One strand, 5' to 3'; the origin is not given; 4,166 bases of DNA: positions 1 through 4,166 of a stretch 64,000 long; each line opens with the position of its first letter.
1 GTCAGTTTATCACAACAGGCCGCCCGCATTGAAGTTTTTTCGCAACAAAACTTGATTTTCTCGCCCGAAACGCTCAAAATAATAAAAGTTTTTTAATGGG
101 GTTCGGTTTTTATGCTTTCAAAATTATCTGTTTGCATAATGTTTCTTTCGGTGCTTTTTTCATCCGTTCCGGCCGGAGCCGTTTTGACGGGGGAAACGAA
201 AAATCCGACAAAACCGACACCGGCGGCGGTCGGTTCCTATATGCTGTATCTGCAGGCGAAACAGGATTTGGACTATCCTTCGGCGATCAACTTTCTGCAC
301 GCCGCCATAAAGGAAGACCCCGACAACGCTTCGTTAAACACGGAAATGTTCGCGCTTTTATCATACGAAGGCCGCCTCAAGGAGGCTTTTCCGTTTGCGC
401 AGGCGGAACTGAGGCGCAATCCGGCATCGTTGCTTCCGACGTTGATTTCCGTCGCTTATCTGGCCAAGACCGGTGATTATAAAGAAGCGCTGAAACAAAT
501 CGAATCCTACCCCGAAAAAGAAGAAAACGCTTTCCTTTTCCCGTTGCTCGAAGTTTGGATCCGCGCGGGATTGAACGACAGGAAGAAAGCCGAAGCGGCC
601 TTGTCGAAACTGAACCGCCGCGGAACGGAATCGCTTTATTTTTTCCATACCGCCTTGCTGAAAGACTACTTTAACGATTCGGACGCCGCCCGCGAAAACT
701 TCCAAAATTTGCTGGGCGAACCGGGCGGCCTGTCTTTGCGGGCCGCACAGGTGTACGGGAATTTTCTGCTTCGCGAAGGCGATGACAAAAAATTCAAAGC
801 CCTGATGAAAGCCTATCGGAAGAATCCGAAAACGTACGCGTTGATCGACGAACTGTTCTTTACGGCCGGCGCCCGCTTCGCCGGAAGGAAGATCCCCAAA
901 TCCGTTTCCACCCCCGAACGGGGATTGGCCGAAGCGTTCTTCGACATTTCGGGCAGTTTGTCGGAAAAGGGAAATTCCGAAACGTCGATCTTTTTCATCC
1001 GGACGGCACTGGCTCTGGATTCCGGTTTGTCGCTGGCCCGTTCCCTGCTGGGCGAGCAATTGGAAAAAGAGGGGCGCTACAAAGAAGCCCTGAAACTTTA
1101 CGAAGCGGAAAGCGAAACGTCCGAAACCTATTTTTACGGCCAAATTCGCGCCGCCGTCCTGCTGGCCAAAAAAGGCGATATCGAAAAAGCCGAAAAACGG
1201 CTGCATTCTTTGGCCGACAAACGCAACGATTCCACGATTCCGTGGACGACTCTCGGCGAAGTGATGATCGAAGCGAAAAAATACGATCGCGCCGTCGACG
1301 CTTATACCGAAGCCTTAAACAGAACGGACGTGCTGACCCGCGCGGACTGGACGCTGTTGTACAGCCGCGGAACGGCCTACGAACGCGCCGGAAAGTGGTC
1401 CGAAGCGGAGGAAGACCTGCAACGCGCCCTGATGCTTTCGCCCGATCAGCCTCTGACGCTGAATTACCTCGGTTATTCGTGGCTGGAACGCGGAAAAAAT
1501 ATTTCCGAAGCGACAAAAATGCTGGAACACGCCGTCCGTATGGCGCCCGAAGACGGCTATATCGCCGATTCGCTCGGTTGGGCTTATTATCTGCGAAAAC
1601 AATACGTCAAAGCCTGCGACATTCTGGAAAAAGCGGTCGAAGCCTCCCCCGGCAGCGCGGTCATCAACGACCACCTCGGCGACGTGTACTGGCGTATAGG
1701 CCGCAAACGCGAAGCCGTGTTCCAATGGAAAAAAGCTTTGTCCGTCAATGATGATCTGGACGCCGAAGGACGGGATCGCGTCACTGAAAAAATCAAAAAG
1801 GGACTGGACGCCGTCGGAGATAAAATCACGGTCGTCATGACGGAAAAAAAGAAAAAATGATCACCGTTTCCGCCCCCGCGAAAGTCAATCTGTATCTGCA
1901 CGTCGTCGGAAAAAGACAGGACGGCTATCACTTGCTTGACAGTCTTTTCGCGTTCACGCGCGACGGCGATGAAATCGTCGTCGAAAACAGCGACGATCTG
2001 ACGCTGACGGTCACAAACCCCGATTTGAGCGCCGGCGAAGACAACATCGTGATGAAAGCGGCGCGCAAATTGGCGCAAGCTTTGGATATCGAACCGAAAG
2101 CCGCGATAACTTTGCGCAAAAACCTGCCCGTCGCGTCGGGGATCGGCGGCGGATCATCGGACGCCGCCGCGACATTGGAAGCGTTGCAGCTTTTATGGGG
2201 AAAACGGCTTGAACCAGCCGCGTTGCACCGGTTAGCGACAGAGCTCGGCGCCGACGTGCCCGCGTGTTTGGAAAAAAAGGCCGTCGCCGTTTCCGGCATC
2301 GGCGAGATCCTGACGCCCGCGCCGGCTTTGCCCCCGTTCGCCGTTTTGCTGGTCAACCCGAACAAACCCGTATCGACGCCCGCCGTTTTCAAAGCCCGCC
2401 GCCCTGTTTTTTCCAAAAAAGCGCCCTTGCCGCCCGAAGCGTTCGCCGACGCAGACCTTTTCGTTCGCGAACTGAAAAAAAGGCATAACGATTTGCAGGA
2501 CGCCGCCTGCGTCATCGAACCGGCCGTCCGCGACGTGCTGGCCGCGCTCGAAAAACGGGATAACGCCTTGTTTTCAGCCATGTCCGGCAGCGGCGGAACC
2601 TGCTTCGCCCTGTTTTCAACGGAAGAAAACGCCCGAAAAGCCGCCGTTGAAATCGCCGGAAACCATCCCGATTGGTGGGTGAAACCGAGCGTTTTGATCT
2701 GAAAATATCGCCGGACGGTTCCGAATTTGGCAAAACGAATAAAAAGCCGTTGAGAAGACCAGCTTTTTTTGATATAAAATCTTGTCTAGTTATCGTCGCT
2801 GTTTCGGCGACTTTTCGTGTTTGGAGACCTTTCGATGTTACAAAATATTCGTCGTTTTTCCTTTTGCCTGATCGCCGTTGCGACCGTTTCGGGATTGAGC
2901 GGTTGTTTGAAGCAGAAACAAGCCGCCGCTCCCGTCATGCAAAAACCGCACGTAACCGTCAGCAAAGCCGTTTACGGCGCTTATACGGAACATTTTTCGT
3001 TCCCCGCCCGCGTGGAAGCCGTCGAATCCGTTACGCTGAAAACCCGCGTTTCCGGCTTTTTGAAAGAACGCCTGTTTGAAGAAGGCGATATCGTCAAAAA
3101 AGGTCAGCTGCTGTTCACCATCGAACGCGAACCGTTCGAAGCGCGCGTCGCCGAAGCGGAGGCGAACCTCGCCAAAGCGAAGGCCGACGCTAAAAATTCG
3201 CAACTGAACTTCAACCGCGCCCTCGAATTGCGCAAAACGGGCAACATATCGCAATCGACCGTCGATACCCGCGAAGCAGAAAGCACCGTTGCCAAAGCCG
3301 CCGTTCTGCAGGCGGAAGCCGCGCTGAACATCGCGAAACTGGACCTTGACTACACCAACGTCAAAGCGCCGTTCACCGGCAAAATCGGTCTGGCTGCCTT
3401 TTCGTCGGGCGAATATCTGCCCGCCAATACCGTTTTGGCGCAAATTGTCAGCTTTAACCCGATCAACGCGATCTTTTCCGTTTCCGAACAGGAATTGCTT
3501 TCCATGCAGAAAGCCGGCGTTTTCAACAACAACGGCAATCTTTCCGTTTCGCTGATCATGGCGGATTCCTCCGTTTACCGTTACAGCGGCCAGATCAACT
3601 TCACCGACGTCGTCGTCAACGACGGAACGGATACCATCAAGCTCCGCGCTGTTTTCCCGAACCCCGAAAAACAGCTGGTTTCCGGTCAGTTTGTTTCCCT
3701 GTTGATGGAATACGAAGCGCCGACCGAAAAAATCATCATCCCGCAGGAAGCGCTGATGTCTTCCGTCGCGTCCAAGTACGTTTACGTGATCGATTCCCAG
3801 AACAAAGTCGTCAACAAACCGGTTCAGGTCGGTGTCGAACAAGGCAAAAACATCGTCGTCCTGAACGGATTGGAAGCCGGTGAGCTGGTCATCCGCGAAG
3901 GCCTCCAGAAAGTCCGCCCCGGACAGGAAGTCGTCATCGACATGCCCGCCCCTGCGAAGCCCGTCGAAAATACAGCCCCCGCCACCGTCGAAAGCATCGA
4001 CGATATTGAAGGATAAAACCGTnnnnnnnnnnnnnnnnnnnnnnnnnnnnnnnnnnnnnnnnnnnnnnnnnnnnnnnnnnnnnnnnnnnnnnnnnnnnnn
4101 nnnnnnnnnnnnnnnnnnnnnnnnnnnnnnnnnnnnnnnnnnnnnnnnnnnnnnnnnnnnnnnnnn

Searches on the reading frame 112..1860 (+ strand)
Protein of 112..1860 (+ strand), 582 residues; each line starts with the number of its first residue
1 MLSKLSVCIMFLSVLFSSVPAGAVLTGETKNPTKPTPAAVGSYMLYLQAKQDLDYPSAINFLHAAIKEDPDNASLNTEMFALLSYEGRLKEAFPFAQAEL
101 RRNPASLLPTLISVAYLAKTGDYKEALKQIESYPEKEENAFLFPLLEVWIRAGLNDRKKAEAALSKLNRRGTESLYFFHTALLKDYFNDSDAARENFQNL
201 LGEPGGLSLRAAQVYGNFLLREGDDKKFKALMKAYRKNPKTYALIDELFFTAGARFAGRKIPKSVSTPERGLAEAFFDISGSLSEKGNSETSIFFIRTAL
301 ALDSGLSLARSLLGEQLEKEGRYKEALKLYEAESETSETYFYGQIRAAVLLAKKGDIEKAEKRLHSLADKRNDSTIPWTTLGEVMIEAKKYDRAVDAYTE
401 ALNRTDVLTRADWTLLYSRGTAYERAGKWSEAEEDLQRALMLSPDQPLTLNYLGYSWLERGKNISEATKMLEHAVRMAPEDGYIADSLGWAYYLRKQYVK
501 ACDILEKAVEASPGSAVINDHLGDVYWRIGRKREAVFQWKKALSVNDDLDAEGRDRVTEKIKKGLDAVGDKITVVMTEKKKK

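Call 42: find_encoding_contigs(protein=window:112-1860:+, flank=10000, max_places=2)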
Protein window:112-1860:+ (582 aa): no gene with exactly this product is on record in the collection.
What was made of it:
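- On Chromosomal ParABS centromere (parS): Extension from the left edge failed (call 42).
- Tried and rejected: The left-edge protein is not on record (call 42).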

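Call 47: search_protein_families(library=pfam, proteins=[window:112-1860:+])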
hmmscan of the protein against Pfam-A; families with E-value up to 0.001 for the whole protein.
window:112-1860:+ (582 aa): 24 families
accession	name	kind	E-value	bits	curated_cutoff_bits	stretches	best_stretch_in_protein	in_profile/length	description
PF07719.23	TPR_2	-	1.5e-29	100.1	27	1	415-445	3-33/34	Tetratricopeptide repeat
PF14559.12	TPR_19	-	4.5e-21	75.4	25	1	319-374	3-58/68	Tetratricopeptide repeat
PF00515.34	TPR_1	-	1e-20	73.1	27.8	1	415-445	3-33/34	Tetratricopeptide repeat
PF13428.12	TPR_14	-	2.8e-20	71.2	23.5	1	415-454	3-42/44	Tetratricopeptide repeat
PF13424.12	TPR_12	-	4.3e-17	62.5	30.1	1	378-440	6-72/77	Tetratricopeptide repeat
PF13432.12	TPR_16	-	3.4e-14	53.4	32.7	1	387-447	9-65/65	Tetratricopeptide repeat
PF13181.12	TPR_8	-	8.8e-14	50.9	25.7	0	415-445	3-33/34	Tetratricopeptide repeat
PF13431.12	TPR_17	-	2.1e-13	49.9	24.4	0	297-327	3-33/34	Tetratricopeptide repeat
PF13174.12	TPR_6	-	1.6e-11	44.5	26.3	0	488-515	6-33/33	Tetratricopeptide repeat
PF12895.13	ANAPC3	-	3e-10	40.7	27.2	0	463-518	4-58/82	Anaphase-promoting complex, cyclosome, subunit 3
PF13176.12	TPR_7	-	9.8e-10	38.2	27.9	0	311-333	3-25/36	Tetratricopeptide repeat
PF13414.12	TPR_11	-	4.7e-09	36.2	26.8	0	422-455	3-36/42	TPR repeat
PF25062.1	ARM_TT21_N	-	1.7e-08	34.9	40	1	320-513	7-199/222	Tetratricopeptide repeat protein 21 N-terminal ARM repeat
PF25063.1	ARM_TT21_C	-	3e-08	34.2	35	0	352-518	32-200/209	Tetratricopeptide repeat protein 21 C-terminal ARM domain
PF25060.1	ARM_TT21_2nd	-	7.1e-08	32.7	27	0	58-140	42-123/270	Tetratricopeptide repeat protein 21 second ARM domain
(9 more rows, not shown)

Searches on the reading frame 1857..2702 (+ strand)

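Call 47: search_protein_families(library=pfam, proteins=[window:1857-2702:+])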
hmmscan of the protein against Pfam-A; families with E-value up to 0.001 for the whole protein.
window:1857-2702:+ (281 aa): 2 families
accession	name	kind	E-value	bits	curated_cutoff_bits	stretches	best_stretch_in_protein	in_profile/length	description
PF00288.32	GHMP_kinases_N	-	4.1e-16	59.4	22.3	1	63-138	1-84/87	GHMP kinases N terminal domain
PF08544.19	GHMP_kinases_C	-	3.8e-10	40.5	21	1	199-266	10-79/85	GHMP kinases C terminal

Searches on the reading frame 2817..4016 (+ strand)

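Call 47: search_protein_families(library=pfam, proteins=[window:2817-4016:+])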
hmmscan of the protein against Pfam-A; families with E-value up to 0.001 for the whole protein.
window:2817-4016:+ (399 aa): 4 families
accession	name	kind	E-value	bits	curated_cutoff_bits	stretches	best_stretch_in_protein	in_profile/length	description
PF16576.10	HlyD_D23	-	1.5e-12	47.7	30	1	71-293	19-214/214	Barrel-sandwich domain of CusB or HlyD membrane-fusion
PF13437.12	HlyD_3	-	2.4e-10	41.5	22.2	1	182-288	2-104/106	HlyD family secretion protein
PF00529.27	CusB_dom_1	-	3e-05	24.6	26.5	1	209-359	12-88/89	Cation efflux system protein CusB domain 1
PF13533.13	Biotin_lipoyl_2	-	8.1e-05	22.8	29.8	1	72-103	1-32/32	Biotin-lipoyl like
